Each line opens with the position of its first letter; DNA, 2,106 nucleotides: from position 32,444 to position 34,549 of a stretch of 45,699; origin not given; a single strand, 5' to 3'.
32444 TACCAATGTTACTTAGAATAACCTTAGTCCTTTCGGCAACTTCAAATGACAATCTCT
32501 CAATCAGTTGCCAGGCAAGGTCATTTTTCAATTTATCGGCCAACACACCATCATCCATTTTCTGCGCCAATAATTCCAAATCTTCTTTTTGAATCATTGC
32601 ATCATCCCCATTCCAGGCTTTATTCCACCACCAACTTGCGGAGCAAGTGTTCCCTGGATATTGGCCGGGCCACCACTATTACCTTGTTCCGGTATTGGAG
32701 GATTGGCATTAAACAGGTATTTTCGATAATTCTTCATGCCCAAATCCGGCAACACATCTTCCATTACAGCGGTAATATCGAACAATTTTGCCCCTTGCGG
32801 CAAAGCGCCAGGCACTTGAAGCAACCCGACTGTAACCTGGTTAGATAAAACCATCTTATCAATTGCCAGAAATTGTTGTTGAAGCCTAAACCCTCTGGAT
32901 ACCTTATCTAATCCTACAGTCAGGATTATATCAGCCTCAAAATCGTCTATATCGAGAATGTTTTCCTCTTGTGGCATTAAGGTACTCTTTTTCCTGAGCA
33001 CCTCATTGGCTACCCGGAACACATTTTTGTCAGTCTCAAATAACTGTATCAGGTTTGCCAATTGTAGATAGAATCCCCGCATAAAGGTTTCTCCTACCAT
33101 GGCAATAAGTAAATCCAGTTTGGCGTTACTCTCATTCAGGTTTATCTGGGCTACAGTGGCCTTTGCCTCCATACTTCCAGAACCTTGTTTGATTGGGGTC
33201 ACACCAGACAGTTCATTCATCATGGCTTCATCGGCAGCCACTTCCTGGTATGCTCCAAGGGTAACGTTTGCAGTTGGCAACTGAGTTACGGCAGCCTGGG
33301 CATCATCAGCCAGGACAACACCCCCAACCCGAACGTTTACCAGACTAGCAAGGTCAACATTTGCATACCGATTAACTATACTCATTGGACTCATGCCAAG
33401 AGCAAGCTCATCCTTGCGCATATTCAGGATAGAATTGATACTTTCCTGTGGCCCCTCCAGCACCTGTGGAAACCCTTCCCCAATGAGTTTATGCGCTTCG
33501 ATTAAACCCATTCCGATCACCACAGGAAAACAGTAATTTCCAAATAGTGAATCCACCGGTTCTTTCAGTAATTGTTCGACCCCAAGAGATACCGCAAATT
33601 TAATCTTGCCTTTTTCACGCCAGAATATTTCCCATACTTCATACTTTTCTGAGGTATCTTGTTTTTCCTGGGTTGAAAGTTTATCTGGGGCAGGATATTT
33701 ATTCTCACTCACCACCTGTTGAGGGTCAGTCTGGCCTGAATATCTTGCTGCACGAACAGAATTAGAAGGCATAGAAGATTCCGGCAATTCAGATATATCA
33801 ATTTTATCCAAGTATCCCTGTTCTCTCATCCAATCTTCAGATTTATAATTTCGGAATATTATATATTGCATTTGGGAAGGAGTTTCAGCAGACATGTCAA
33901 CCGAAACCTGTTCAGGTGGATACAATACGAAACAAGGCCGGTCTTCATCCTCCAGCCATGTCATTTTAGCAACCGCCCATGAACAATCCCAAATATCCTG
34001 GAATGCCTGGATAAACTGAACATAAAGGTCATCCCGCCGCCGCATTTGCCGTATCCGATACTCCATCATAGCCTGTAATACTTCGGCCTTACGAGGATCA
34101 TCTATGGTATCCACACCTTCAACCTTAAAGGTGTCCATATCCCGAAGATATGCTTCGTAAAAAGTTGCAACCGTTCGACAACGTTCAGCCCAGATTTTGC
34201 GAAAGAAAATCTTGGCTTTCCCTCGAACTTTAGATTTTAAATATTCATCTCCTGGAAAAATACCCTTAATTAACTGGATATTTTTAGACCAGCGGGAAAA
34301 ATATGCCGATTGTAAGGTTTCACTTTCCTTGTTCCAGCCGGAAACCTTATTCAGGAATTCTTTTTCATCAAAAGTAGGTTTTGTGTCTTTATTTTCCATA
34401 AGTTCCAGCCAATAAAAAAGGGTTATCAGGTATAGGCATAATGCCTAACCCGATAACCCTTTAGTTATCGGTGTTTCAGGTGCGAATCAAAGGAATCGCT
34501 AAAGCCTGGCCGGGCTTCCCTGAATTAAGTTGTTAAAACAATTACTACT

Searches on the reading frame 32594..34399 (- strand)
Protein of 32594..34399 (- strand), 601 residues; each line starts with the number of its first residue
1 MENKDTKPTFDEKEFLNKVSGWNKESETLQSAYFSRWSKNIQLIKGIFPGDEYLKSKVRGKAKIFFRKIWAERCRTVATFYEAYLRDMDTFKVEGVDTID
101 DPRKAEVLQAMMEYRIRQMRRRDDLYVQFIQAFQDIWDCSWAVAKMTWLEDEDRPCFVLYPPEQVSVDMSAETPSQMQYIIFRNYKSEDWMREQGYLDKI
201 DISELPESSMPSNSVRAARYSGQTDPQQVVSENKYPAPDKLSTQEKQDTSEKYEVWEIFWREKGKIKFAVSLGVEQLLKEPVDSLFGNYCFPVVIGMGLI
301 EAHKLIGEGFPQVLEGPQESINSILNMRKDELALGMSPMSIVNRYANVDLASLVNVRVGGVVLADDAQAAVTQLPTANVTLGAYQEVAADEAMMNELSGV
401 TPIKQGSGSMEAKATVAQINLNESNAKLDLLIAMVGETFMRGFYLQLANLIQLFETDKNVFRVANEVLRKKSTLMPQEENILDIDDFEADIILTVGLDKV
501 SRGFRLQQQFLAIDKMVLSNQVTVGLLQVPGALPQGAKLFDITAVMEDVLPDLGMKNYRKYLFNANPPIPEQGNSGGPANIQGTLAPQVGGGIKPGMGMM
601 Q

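Call 28: search_protein_families(library=pfam, max_evalue=0.001, proteins=[window:32594-34399:-])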
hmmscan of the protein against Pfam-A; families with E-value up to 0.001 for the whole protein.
window:32594-34399:- (601 aa): 1 family
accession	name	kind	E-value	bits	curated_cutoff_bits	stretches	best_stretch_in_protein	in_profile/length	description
PF23899.1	SU10_portal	-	4.4e-21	75.4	30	1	142-470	178-493/593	Phage SU10 portal protein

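Call 29: find_related_loci(query=window:32594-34399:-, collection=viral_contigs, flank=10000)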
Query window:32594-34399:- (601 aa) in viral_contigs; peptide patterns used: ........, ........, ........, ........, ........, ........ (x = any residue, [..] = any of these).
5 stretches matched a pattern, but none encodes a relative of the query by tblastn (E <= 1e-3).

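Call 30: find_related_loci(query=window:32594-34399:-, collection=genome_contigs, flank=10000)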
Query window:32594-34399:- (601 aa) in genome_contigs; peptide patterns used: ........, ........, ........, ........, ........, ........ (x = any residue, [..] = any of these).
40 stretches matched a pattern, but none encodes a relative of the query by tblastn (E <= 1e-3).

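Call 31: find_homologous_proteins(query=window:32594-34399:-, max_evalue=1e-20)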
Query window:32594-34399:- (601 aa): 200 proteins with E <= 1e-20 among 8000 candidates; the best 120 are listed.
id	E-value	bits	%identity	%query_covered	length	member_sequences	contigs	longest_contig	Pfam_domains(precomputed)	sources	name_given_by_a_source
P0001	0.0e+0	1357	100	100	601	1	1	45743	PF23899.2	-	-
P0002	1.6e-229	782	60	97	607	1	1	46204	PF23899.2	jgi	jgi:hypothetical protein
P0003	2.2e-222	758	57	94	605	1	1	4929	PF23899.2,PF16510.13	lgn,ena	-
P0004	1.4e-200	686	54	96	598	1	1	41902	PF23899.2,PF16510.13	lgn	-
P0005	4.9e-198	678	54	95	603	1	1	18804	PF23899.2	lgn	-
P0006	2.9e-186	639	51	98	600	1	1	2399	PF23899.2,PF16510.13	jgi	jgi:hypothetical protein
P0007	3.6e-185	635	51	97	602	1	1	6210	PF23899.2,PF16510.13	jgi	-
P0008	7.5e-184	631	51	95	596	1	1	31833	PF23899.2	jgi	jgi:hypothetical protein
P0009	7.5e-180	618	51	97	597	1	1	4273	PF23899.2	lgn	-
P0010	1.6e-176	607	47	99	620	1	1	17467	PF23899.2,PF16510.13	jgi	jgi:hypothetical protein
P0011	7.1e-161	555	48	97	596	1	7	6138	PF23899.2,PF16510.13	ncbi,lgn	ncbi:MAG: hypothetical protein ACE5GV_11615 [Candidatus Scalindua sp.]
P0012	1.0e-159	551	47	97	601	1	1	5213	PF23899.2,PF16510.13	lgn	-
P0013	6.1e-159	548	46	96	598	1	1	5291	PF23899.2,PF16510.13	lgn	-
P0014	8.3e-159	548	49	94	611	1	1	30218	PF23899.2,PF16510.13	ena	-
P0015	9.4e-158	545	48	96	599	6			PF23899.2,PF16510.13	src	-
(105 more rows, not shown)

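Call 32: find_encoding_contigs(protein=P0002, flank=10000, max_places=2)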
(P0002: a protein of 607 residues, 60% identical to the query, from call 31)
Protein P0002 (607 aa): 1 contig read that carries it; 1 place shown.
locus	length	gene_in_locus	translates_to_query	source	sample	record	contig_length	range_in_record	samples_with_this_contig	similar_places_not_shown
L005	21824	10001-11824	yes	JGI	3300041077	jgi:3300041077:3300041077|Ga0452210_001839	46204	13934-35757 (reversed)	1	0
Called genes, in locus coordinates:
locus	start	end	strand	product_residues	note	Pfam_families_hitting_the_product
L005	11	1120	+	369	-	PF02353:CMAS (faint), PF13489:Methyltransf_23, PF07021:MetW (weak), PF08241:Methyltransf_11, PF08242:Methyltransf_12, PF13649:Methyltransf_25, PF13847:Methyltransf_31 (weak)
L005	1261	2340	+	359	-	PF24624:Int_N (faint), PF13102:Phage_int_SAM_5 (weak), PF00589:Phage_integrase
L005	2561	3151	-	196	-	PF18847:LPD29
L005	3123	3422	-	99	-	-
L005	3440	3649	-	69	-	-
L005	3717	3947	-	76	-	-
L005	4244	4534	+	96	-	-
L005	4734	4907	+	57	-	-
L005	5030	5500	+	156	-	-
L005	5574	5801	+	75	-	-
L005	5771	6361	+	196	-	-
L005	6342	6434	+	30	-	-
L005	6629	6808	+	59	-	-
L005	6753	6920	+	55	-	-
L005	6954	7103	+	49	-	-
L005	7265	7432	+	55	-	-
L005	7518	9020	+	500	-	-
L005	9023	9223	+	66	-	-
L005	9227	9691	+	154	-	-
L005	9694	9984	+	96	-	-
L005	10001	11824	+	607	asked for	PF23899:SU10_portal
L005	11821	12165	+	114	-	-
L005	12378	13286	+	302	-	-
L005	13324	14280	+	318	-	-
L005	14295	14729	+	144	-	-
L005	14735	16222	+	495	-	PF01973:MptE-like, PF13489:Methyltransf_23 (weak)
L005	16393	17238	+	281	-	-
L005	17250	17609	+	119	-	-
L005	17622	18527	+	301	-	PF24175:SU10_adaptor (weak)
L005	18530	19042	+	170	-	-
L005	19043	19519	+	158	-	-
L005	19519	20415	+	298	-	PF13385:Laminin_G_3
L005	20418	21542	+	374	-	-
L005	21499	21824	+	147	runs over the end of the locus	-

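Call 33: find_encoding_contigs(protein=P0004, flank=10000, max_places=2)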
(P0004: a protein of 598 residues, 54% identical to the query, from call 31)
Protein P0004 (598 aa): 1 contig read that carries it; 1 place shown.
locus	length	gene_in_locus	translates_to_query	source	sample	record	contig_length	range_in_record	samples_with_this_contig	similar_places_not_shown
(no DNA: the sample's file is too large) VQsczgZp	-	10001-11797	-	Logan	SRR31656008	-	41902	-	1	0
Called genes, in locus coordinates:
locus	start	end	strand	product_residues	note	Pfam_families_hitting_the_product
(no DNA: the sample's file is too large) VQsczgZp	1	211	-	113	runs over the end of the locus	-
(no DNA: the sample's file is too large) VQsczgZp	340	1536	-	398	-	PF13356:Arm-DNA-bind_3, PF00589:Phage_integrase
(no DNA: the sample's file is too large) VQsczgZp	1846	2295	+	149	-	-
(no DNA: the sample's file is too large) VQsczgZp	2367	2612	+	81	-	-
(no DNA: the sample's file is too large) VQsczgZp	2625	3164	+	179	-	PF16473:Rv2179c-like (weak)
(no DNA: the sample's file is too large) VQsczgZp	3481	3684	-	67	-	-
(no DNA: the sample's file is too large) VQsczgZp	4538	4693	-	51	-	-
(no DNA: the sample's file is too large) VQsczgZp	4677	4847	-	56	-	-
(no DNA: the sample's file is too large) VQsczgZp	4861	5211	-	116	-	-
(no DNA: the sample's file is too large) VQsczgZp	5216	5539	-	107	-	-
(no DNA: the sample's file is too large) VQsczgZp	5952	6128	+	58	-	-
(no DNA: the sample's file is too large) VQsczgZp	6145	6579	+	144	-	-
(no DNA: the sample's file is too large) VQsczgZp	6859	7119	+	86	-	-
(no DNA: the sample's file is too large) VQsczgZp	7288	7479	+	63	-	-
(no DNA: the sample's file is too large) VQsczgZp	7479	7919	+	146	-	-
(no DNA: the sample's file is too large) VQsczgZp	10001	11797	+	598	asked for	PF16510:P22_portal, PF23899:SU10_portal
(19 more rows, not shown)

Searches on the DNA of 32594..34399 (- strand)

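Call 35: search_rna_families(sources=[L005, L004], threshold=gathering)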
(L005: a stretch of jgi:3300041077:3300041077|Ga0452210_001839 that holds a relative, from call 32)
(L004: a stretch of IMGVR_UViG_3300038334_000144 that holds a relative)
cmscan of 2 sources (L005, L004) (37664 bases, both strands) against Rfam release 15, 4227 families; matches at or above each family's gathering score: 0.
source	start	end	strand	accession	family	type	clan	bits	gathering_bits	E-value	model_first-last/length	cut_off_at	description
